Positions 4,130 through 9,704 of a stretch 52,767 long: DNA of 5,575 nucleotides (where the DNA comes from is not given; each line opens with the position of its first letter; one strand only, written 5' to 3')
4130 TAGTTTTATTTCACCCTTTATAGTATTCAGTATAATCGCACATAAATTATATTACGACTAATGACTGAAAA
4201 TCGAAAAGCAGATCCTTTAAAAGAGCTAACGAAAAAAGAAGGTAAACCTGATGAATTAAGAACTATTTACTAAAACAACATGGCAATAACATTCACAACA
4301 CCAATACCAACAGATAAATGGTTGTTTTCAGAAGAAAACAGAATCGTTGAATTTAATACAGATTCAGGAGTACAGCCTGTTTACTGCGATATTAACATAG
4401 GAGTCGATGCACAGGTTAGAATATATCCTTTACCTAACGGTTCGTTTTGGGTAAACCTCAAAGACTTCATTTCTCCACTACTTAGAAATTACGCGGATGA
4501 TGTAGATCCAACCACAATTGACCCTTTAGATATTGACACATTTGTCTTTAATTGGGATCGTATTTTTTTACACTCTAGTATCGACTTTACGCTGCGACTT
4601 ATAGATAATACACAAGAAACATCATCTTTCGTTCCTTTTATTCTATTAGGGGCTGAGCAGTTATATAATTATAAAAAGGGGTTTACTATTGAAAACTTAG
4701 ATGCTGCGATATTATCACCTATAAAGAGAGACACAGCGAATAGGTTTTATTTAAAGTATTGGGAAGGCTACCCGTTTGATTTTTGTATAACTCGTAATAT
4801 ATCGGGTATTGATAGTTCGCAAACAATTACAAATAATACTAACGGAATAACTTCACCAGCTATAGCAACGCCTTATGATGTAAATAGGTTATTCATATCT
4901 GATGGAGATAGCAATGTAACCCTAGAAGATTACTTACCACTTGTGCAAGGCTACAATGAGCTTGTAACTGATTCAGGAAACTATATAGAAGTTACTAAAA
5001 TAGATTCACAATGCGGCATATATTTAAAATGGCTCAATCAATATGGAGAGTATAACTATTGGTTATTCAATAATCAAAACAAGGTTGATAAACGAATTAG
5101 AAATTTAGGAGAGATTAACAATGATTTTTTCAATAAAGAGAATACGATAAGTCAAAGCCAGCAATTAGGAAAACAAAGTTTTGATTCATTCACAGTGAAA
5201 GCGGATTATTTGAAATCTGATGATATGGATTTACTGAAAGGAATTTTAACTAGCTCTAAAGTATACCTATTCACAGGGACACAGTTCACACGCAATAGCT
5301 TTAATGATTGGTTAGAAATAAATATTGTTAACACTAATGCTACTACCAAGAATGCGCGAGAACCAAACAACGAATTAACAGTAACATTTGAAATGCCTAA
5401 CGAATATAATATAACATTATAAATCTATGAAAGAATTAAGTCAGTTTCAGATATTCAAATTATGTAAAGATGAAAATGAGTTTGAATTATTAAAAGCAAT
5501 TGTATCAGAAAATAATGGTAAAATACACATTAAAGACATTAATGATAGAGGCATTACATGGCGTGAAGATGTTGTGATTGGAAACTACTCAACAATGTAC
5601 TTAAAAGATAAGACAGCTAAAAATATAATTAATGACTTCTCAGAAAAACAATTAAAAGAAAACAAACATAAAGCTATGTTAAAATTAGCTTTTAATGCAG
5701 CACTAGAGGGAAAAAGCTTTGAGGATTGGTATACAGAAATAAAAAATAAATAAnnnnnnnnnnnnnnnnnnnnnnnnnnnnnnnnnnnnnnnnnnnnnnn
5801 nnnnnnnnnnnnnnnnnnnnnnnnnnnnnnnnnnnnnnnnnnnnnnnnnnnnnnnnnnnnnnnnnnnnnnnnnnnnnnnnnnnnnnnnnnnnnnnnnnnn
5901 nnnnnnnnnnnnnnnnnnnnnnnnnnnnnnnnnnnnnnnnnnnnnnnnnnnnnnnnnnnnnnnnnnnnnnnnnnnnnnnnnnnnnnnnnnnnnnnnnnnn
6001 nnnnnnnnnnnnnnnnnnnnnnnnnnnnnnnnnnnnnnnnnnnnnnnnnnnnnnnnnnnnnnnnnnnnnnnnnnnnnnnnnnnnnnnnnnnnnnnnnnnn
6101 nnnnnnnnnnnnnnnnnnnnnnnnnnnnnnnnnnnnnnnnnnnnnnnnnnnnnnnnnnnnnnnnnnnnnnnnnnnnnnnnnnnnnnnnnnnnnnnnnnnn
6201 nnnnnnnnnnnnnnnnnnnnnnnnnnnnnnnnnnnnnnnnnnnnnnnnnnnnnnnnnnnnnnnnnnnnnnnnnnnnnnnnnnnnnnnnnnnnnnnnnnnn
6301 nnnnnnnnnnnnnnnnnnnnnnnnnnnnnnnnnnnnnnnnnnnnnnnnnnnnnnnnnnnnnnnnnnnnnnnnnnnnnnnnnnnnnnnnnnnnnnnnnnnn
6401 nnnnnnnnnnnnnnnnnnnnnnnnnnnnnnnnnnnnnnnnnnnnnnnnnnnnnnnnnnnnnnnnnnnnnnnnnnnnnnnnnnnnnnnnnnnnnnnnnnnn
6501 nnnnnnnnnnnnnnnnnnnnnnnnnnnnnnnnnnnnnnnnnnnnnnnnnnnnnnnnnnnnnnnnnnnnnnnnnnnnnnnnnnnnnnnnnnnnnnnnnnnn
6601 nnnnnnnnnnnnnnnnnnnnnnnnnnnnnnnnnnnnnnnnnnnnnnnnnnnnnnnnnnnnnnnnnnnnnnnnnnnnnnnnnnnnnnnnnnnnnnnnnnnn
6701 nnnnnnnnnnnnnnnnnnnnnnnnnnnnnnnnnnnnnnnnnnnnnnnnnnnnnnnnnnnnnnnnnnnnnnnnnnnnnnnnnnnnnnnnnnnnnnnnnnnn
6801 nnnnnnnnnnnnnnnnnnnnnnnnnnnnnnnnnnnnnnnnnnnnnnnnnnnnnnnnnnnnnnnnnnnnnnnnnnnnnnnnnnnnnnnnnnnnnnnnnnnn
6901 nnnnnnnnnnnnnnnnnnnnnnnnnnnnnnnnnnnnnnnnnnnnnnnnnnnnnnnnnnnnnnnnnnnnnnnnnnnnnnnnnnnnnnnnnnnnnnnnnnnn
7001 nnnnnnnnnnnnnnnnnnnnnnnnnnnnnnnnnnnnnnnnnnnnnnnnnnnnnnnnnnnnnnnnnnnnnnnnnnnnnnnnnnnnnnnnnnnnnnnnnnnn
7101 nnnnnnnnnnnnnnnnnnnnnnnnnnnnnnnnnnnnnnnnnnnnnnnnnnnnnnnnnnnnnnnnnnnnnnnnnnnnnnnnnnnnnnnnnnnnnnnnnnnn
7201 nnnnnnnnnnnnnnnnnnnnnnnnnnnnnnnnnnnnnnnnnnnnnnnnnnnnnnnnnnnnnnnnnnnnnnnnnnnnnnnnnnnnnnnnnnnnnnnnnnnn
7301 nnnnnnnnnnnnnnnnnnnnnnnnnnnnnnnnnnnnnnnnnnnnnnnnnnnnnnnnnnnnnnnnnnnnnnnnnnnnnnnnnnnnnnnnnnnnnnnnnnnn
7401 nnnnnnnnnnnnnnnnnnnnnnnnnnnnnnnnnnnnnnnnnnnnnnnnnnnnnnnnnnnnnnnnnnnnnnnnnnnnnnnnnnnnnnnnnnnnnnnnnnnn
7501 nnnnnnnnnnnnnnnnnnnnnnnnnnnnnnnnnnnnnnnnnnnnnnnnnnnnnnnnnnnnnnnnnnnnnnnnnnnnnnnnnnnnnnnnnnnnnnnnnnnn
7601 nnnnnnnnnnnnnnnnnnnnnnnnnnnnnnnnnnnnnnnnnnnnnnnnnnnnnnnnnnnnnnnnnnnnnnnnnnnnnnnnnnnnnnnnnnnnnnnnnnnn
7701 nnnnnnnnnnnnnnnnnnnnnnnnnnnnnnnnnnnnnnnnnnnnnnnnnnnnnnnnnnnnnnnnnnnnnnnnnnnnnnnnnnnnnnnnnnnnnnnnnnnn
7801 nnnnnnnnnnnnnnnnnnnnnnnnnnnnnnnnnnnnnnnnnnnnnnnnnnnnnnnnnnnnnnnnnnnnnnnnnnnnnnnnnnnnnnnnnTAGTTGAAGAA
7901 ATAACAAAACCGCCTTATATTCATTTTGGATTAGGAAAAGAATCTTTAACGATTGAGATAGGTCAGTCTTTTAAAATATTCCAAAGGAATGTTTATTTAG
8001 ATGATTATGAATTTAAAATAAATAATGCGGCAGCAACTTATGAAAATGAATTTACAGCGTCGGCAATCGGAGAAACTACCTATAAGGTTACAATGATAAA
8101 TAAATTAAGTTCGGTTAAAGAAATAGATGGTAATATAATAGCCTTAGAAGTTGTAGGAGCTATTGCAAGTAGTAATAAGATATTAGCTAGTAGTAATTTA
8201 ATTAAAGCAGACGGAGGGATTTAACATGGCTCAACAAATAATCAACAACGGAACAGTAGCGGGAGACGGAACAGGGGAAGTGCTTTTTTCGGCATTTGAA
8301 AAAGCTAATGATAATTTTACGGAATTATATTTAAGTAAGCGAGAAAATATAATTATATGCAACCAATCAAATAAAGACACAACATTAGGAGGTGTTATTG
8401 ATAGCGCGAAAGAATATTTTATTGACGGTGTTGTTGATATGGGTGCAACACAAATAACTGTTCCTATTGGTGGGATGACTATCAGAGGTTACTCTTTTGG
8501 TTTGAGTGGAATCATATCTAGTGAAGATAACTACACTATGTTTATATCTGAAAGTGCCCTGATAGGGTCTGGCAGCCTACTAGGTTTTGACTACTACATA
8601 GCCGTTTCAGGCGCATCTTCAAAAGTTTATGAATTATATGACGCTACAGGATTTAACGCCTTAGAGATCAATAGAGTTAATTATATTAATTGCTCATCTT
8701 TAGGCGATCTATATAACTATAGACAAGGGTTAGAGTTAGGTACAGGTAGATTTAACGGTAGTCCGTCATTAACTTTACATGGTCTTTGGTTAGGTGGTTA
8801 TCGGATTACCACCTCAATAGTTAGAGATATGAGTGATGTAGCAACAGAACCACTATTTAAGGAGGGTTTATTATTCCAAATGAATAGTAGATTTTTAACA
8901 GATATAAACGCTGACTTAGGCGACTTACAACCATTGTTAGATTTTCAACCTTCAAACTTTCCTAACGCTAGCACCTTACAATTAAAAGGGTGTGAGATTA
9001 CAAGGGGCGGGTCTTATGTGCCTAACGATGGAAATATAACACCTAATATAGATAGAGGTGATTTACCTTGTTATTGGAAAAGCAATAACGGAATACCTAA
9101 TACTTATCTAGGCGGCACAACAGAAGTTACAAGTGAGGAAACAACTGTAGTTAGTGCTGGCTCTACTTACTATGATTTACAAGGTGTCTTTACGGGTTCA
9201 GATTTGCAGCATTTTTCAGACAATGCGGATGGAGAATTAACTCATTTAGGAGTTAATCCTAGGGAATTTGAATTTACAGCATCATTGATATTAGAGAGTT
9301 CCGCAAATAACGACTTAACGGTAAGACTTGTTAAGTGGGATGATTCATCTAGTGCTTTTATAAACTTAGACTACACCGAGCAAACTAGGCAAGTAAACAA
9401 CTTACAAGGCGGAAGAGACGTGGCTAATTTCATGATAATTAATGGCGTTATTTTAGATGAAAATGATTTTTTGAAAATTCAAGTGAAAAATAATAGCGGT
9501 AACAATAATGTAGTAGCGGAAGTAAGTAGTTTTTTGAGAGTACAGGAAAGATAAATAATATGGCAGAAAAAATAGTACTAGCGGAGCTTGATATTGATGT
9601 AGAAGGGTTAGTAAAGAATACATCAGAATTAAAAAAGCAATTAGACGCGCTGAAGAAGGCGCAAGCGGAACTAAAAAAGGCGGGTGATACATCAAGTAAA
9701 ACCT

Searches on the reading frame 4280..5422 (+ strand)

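Call 10: search_protein_families(library=phrogs, proteins=[window:4280-5422:+], max_evalue=0.001)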
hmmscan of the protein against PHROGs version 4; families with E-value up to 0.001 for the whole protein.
window:4280-5422:+ (380 aa): 1 family
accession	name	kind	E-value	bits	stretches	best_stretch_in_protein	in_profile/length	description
phrog_37065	-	unknown function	2.4e-08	34.7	1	236-352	205-322/348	-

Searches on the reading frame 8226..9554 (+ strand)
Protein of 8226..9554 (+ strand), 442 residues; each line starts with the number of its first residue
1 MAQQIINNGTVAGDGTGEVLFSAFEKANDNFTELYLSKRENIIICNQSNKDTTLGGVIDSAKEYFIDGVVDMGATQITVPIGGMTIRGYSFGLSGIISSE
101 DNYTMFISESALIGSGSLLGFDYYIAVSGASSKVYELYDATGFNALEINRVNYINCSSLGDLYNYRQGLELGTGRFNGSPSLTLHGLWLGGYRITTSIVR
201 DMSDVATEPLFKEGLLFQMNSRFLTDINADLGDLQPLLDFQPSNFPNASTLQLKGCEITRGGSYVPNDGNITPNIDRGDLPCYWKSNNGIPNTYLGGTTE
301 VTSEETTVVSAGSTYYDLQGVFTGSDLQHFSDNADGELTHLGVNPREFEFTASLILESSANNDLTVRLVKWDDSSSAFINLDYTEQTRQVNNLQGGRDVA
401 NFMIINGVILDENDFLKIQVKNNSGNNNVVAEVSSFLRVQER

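Call 10: search_protein_families(library=phrogs, proteins=[window:8226-9554:+], max_evalue=0.001)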
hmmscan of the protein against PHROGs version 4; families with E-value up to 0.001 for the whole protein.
window:8226-9554:+ (442 aa): 3 families
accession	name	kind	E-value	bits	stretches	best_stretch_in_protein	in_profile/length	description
phrog_16509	-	unknown function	3.3e-108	363.1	1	28-441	7-413/414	-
phrog_677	-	tail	5.9e-06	26.9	1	1-67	1-66/412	baseplate wedge tail fiber protein connector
phrog_8859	-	unknown function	0.00031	20.8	1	1-52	1-50/400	-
